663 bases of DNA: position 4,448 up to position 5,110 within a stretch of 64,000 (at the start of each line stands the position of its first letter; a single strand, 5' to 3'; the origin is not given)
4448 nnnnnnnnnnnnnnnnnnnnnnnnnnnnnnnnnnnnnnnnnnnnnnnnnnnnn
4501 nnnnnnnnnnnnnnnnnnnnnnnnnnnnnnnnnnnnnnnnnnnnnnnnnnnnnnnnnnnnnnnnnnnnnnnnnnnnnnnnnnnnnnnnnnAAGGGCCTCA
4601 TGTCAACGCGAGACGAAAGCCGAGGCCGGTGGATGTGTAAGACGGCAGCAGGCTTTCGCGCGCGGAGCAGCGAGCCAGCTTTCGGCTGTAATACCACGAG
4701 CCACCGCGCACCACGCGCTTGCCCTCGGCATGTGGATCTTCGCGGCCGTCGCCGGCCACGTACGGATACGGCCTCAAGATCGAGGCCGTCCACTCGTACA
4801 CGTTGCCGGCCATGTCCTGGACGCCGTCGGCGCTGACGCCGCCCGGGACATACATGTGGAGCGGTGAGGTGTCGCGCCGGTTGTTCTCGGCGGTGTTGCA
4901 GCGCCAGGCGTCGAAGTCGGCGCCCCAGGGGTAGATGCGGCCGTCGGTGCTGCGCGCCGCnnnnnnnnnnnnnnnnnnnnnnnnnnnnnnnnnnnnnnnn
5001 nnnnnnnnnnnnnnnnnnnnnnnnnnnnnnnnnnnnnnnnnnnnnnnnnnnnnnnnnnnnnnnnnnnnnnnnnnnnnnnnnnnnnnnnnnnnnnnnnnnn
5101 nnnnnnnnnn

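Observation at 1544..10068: Six-gene translationally coupled operon: paralogous TPR-glycosyltransferases flanking a Cys-less FGE/SUMF1-family protein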

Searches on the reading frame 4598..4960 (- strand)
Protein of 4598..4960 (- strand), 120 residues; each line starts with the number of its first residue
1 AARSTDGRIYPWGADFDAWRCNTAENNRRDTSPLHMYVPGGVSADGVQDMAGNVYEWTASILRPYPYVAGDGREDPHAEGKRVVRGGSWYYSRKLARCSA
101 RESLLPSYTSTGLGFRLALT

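Call 29: search_solved_structures(query=window:4598-4960:-, max_evalue=0.001, show_alignments=5)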
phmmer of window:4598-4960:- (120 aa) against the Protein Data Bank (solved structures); distinct sequences matched with E-value up to 0.001: 16.
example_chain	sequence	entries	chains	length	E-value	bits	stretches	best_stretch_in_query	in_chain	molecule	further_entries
7spq_A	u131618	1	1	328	7.1e-13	52.2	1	6-119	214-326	Serine/threonine kinase ToxD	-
7ml6_A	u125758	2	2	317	1e-12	51.6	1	15-118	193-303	CalU17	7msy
6vqp_A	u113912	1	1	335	1.2e-12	51.4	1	15-118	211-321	CalU17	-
4x8b_A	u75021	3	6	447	2.7e-07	34.2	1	8-115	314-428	Sulfoxide synthase EgtB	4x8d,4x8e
2aft_X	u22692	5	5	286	6e-06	29.8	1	12-118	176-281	Sulfatase modifying factor 1 | Sulfatase-modifying factor 1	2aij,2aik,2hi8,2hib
2afy_X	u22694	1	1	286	7.4e-06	29.5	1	12-118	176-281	Sulfatase modifying factor 1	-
1y1e_X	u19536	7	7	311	8.2e-06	29.4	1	12-118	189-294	C-alpha-formyglycine-generating enzyme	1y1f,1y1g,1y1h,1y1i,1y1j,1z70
2aii_X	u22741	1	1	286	8.7e-06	29.3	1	12-118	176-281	Sulfatase modifying factor 1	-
5ssy_A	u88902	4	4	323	9e-06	29.2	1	12-118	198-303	Formylglycine-generating enzyme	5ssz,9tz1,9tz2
8aru_A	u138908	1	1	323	9e-06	29.2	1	12-118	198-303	Formylglycine-generating enzyme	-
31dc_A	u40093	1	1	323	9e-06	29.2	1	12-118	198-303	Formylglycine-generating enzyme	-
5ssx_A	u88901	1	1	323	9e-06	29.2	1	12-118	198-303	Formylglycine-generating enzyme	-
2y3c_A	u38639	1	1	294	2.2e-05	28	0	44-118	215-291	TREPONEMA DENTICOLA VARIABLE PROTEIN 1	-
5hha_A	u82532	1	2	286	9.9e-05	25.9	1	25-118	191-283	PvdO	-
1y4j_A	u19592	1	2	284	0.00024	24.6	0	5-118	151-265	Sulfatase modifying factor 2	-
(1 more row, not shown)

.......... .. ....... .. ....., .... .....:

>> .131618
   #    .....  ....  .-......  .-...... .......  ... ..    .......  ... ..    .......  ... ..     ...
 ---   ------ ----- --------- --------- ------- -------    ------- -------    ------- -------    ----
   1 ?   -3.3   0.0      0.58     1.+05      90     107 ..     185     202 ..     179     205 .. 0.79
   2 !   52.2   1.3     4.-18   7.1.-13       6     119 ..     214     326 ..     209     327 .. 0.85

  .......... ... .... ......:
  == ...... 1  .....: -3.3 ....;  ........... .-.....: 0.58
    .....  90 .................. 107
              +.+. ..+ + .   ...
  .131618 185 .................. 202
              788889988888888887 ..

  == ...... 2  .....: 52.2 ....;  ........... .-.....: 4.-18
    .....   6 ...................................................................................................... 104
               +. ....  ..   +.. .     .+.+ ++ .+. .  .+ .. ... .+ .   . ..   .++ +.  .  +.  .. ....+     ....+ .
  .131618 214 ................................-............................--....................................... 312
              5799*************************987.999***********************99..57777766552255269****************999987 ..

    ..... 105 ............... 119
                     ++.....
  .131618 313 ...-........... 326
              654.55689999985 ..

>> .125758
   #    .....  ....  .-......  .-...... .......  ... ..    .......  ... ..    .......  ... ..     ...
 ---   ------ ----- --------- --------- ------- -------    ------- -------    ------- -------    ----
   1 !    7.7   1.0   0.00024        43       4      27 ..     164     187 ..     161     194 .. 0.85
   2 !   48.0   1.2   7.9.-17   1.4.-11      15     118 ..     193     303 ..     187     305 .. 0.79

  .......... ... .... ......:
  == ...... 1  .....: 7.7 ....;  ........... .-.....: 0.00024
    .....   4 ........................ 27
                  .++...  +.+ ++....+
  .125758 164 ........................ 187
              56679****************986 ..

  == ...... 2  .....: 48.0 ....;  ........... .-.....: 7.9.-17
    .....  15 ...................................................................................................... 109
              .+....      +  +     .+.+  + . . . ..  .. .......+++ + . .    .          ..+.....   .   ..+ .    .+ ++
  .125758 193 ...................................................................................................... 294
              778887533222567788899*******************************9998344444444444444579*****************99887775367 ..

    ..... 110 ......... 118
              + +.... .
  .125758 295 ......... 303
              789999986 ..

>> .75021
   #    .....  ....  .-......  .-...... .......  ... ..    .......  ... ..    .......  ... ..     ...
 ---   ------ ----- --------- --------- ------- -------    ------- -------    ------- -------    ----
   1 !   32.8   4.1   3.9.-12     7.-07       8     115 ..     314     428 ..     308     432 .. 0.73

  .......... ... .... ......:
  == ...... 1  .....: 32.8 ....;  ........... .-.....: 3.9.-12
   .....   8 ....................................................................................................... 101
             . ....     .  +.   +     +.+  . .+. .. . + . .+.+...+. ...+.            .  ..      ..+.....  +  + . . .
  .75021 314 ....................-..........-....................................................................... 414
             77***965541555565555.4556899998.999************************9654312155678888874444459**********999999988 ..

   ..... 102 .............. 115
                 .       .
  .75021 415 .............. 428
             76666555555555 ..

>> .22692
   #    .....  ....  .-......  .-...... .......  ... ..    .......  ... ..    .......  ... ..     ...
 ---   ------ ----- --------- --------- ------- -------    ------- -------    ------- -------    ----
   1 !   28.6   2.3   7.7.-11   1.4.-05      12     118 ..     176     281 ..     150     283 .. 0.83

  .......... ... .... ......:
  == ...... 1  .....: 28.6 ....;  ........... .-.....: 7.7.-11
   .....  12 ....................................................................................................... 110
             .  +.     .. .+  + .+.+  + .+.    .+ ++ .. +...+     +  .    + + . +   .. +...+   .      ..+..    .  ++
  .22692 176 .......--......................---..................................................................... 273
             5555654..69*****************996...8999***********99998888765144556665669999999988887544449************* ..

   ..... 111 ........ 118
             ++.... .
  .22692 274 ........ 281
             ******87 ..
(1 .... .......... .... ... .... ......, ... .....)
